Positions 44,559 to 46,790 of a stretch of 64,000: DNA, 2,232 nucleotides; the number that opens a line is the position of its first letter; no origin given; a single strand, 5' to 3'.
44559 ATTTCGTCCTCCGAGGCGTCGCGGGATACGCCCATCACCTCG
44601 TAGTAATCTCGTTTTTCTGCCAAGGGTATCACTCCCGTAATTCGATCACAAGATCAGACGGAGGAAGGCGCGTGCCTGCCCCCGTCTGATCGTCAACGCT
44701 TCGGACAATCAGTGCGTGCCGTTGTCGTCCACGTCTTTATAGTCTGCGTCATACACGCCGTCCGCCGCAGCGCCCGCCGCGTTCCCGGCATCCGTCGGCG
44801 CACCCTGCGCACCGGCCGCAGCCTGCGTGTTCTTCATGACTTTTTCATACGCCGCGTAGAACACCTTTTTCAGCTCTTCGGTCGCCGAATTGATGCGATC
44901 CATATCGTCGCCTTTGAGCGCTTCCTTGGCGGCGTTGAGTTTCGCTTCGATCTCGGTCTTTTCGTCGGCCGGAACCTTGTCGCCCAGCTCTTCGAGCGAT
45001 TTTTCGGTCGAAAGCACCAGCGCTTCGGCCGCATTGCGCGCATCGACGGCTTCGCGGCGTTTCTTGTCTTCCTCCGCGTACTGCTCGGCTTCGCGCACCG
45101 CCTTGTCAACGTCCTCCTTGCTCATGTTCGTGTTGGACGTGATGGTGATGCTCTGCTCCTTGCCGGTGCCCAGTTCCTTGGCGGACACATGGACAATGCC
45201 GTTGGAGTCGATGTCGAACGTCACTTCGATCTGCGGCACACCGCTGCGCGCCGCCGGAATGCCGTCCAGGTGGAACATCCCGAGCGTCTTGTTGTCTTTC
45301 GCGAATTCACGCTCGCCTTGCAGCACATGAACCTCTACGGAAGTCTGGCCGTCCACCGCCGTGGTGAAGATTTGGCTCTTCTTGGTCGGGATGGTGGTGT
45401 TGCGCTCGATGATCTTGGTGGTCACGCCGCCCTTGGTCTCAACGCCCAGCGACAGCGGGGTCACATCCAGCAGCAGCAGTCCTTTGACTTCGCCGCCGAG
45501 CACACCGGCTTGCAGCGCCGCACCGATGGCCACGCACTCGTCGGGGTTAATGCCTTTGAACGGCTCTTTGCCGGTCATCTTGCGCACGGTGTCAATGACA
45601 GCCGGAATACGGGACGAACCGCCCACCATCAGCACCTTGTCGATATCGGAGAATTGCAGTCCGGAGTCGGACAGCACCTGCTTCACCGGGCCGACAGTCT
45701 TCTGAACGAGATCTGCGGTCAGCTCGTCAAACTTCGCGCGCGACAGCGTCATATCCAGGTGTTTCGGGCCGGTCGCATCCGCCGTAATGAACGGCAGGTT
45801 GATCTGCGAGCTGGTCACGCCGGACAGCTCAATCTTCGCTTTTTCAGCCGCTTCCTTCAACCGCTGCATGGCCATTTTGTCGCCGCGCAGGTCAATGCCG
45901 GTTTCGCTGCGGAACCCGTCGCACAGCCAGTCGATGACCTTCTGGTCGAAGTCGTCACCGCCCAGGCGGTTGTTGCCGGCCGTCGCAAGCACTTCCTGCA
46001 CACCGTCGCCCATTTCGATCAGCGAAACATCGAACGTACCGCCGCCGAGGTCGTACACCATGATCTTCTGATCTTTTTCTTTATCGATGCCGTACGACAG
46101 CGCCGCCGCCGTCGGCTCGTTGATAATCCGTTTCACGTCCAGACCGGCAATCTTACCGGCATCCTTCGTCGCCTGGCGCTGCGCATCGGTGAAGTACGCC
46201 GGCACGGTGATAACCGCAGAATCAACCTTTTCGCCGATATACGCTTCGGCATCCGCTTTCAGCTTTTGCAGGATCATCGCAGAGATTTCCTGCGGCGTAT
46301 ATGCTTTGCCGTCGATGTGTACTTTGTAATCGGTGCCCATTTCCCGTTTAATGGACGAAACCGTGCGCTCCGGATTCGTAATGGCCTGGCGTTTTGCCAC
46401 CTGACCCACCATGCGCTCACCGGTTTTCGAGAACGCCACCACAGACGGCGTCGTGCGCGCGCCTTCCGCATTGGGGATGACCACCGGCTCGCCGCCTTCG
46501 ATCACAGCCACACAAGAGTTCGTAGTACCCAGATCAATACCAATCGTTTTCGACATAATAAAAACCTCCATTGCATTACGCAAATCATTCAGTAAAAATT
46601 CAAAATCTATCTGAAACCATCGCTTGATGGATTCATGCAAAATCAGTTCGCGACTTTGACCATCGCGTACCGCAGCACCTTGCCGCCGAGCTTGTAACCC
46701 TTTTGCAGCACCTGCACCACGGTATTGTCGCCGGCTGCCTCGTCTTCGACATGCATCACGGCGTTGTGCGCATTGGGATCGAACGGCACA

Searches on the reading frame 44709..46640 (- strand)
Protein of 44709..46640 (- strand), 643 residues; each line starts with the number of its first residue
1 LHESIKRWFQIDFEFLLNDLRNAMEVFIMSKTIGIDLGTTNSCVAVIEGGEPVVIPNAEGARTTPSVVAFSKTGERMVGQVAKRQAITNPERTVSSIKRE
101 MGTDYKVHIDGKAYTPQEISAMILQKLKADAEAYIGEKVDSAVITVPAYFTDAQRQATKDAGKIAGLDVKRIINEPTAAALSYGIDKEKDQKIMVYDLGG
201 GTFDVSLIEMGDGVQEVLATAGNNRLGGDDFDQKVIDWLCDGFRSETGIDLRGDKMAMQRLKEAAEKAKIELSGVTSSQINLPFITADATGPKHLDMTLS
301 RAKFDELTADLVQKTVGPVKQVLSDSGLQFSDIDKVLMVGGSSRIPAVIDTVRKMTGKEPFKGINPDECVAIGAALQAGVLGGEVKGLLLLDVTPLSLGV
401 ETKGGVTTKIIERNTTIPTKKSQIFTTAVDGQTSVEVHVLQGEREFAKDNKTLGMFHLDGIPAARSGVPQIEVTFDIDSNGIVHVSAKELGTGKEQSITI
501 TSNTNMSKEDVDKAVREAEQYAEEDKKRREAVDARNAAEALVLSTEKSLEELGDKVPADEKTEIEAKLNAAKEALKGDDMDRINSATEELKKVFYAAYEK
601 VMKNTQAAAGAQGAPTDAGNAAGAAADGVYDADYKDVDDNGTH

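Call 52: search_protein_families(library=pfam, proteins=[window:44709-46640:-], max_evalue=0.00001)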
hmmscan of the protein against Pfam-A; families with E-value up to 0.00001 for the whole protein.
window:44709-46640:- (643 aa): 2 families
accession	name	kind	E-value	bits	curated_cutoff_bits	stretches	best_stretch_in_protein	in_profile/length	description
PF00012.26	HSP70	-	9.2e-243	807.3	20.6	2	106-602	100-598/599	Hsp70 protein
PF06723.19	MreB_Mbl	-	1.1e-21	77.5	27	1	31-375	2-316/327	MreB/Mbl protein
